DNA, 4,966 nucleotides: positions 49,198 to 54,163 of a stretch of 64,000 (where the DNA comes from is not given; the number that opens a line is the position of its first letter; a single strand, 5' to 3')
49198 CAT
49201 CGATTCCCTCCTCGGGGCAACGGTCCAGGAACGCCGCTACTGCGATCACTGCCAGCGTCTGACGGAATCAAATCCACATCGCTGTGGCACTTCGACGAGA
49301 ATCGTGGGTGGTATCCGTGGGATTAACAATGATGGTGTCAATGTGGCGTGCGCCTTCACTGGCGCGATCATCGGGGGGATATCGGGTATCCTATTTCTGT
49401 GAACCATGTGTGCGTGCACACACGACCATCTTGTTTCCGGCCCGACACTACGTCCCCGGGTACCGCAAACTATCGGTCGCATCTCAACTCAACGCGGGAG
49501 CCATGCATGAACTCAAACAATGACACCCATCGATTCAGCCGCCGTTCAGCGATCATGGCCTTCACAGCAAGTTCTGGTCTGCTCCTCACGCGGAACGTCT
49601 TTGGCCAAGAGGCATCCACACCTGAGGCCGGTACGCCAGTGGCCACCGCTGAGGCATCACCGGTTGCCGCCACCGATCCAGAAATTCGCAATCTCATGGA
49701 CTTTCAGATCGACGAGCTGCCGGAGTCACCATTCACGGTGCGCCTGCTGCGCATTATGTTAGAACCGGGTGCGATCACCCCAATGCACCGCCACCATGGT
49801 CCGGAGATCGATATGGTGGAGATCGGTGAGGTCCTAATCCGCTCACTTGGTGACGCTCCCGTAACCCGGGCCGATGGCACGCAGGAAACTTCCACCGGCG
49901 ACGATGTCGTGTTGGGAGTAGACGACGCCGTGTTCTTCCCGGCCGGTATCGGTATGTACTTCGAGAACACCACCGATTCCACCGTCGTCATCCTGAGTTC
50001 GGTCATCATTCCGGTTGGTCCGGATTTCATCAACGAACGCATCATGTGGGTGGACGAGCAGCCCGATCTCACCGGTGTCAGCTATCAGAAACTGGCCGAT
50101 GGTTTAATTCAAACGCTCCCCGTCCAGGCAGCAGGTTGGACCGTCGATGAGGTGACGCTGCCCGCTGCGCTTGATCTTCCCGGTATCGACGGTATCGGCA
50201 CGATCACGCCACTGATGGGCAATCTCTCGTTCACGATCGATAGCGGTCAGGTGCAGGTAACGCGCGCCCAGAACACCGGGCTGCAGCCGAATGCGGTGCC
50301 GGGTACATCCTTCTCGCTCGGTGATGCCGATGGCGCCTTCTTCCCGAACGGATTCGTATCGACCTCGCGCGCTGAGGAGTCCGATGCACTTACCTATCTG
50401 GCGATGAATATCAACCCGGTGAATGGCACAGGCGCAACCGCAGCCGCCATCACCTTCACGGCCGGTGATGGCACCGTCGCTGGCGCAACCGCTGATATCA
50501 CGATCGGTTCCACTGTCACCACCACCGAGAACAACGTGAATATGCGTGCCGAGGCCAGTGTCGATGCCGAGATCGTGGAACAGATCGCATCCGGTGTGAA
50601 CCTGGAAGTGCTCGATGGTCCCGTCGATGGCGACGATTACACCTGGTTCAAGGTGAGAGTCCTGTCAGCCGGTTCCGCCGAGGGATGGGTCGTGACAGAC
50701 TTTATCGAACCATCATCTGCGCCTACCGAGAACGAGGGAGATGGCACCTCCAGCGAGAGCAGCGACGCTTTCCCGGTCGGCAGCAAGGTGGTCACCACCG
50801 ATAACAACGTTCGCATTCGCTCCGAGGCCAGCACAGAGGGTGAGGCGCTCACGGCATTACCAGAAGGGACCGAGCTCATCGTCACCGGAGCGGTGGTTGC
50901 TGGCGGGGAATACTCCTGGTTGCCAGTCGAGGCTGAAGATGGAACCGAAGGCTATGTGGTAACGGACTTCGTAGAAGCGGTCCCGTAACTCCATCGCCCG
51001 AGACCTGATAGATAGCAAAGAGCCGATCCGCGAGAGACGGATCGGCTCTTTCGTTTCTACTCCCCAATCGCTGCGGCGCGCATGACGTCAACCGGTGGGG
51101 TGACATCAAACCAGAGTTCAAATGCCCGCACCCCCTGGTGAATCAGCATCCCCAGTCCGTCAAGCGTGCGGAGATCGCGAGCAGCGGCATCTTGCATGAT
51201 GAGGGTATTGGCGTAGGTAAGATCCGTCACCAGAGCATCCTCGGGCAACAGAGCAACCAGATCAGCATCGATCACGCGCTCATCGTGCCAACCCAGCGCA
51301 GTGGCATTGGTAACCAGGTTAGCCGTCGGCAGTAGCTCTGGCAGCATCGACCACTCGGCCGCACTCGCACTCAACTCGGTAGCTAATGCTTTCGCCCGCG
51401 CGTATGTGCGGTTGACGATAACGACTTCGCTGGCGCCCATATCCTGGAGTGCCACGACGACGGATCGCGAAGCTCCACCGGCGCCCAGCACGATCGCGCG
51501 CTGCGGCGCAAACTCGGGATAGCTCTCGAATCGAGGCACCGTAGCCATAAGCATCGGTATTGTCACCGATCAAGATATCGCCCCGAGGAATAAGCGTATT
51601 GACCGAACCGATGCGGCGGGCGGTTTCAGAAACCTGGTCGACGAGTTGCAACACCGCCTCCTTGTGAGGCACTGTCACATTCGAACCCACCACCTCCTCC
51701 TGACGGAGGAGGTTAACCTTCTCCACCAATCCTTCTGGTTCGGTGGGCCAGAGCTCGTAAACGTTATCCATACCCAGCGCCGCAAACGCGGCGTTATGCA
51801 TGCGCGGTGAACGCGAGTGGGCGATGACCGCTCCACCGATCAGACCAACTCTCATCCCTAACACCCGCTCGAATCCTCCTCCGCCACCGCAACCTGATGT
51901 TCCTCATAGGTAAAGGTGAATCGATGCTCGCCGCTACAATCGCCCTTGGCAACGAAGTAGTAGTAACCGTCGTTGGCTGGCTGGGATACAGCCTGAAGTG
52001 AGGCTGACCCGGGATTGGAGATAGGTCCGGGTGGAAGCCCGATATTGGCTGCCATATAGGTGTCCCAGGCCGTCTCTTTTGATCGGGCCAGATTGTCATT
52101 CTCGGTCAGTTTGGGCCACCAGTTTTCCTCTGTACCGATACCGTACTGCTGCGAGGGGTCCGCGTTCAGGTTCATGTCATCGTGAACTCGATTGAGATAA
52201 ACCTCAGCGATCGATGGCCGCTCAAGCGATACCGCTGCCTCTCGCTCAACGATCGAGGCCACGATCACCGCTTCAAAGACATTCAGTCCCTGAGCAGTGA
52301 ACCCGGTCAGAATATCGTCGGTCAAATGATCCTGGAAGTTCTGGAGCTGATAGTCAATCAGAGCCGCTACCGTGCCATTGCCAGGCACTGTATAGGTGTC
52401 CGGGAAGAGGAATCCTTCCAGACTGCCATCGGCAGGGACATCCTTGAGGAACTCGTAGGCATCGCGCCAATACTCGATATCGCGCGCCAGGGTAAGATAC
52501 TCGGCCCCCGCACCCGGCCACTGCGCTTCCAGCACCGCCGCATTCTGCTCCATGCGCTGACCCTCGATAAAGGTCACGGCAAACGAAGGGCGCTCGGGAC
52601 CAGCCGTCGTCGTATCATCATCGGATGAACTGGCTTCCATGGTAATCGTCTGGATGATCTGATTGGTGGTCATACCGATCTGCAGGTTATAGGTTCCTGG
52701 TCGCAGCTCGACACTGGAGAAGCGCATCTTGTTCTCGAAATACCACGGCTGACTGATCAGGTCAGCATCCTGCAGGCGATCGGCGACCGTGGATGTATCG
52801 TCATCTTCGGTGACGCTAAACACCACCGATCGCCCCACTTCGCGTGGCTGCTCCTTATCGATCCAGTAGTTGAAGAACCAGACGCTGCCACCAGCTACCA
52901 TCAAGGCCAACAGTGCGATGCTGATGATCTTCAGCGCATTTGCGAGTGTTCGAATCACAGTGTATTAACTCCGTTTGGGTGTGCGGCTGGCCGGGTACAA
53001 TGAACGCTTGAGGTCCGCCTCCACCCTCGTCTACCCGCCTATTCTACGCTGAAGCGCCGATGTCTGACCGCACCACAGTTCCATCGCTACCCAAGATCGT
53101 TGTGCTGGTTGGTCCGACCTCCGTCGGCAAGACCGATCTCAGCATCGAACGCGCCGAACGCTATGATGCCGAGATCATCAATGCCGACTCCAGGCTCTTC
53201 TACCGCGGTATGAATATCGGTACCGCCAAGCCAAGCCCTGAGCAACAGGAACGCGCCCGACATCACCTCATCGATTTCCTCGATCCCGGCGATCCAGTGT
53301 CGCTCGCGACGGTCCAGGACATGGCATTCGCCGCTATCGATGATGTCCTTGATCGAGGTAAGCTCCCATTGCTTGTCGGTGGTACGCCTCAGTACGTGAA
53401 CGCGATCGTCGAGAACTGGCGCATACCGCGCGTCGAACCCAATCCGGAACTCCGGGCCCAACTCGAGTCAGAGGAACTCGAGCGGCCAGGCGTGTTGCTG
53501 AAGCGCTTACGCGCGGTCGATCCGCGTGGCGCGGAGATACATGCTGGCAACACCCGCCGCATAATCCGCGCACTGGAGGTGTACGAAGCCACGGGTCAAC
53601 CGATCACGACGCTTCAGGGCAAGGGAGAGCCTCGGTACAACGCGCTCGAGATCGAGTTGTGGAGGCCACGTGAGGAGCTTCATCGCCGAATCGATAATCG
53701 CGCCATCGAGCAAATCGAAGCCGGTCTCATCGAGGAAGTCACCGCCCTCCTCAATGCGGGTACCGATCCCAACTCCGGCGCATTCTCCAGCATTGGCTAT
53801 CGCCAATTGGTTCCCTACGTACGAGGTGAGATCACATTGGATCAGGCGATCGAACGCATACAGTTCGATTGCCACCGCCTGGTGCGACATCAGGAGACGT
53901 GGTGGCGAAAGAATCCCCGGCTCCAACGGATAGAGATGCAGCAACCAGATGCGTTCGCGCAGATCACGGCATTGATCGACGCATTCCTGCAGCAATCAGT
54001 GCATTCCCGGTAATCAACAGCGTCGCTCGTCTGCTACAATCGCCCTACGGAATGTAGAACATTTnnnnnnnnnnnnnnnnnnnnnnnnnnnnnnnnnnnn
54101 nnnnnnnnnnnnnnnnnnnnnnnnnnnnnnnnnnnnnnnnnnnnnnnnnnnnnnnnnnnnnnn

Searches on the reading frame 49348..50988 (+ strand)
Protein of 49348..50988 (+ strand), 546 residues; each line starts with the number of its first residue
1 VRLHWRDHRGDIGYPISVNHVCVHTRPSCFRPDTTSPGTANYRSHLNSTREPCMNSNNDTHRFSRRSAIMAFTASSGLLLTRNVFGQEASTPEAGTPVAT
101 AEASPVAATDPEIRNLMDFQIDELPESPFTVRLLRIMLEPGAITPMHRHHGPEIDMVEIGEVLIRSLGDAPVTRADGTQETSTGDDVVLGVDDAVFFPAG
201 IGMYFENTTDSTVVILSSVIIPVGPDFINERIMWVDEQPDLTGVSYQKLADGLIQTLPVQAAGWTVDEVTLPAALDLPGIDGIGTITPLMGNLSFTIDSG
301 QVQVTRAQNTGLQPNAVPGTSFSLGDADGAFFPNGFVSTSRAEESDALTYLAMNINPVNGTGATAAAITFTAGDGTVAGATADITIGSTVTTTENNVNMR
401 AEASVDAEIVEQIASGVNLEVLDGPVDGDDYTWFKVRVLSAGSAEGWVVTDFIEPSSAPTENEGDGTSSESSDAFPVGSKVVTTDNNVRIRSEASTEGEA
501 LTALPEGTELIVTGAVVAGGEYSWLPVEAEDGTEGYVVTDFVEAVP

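Call 53: search_protein_families(library=pfam, proteins=[window:49348-50988:+], max_evalue=0.0001)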
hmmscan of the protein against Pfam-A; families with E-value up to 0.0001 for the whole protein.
window:49348-50988:+ (546 aa): 2 families
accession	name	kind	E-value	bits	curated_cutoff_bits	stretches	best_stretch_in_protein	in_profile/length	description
PF08239.17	SH3_3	-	8.1e-19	68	27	2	487-542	2-53/54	Bacterial SH3 domain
PF07883.17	Cupin_2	-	6.5e-08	32.6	27.2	1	136-217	3-68/70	Cupin domain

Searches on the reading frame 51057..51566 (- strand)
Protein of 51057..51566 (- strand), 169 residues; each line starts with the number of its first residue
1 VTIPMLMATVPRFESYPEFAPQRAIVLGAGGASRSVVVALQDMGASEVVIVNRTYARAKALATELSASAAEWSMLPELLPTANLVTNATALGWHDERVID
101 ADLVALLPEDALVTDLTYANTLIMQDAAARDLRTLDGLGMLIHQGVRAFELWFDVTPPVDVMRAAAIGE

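Call 53: search_protein_families(library=pfam, proteins=[window:51057-51566:-], max_evalue=0.0001)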
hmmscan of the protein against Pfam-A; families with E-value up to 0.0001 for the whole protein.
window:51057-51566:- (169 aa): 3 families
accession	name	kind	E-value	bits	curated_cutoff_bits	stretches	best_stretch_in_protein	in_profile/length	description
PF18317.6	SDH_C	-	1.5e-15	57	25.8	1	137-166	1-30/31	Shikimate 5'-dehydrogenase C-terminal domain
PF01488.26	Shikimate_DH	-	1.1e-12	48.6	24.3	1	18-90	9-84/138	Shikimate / quinate 5-dehydrogenase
PF02826.25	2-Hacid_dh_C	-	9.2e-06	25.6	25.1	1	16-113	31-123/178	D-isomer specific 2-hydroxyacid dehydrogenase, NAD binding domain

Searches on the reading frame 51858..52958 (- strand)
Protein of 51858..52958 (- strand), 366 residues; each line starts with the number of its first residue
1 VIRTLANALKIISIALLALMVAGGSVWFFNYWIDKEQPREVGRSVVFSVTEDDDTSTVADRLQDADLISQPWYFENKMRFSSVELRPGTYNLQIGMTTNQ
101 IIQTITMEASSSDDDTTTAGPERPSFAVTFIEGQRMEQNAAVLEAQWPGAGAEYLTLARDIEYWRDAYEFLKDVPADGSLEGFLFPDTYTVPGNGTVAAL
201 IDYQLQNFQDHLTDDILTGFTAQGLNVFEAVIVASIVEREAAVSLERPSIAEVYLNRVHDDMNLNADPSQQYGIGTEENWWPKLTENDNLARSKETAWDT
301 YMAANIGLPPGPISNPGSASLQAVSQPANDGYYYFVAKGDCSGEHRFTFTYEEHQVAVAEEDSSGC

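Call 54: search_protein_families(library=pfam, proteins=[window:51858-52958:-], max_evalue=0.0001)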
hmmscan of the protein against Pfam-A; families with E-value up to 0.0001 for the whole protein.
window:51858-52958:- (366 aa): 1 family
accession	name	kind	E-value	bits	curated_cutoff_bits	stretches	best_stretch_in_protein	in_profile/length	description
PF02618.21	YceG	-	2.4e-66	224.5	32.4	1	47-359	1-274/275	YceG-like family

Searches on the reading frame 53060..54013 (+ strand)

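Call 46: search_protein_families(library=pfam, proteins=[window:53060-54013:+])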
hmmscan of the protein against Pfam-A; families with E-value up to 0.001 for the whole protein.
window:53060-54013:+ (317 aa): 2 families
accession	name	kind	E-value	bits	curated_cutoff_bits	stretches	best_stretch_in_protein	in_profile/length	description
PF01715.23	IPPT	-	6e-72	242.7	23.6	1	47-284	2-242/243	IPP transferase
PF01745.22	IPT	-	0.00027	20.9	20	0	12-67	2-57/233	Isopentenyl transferase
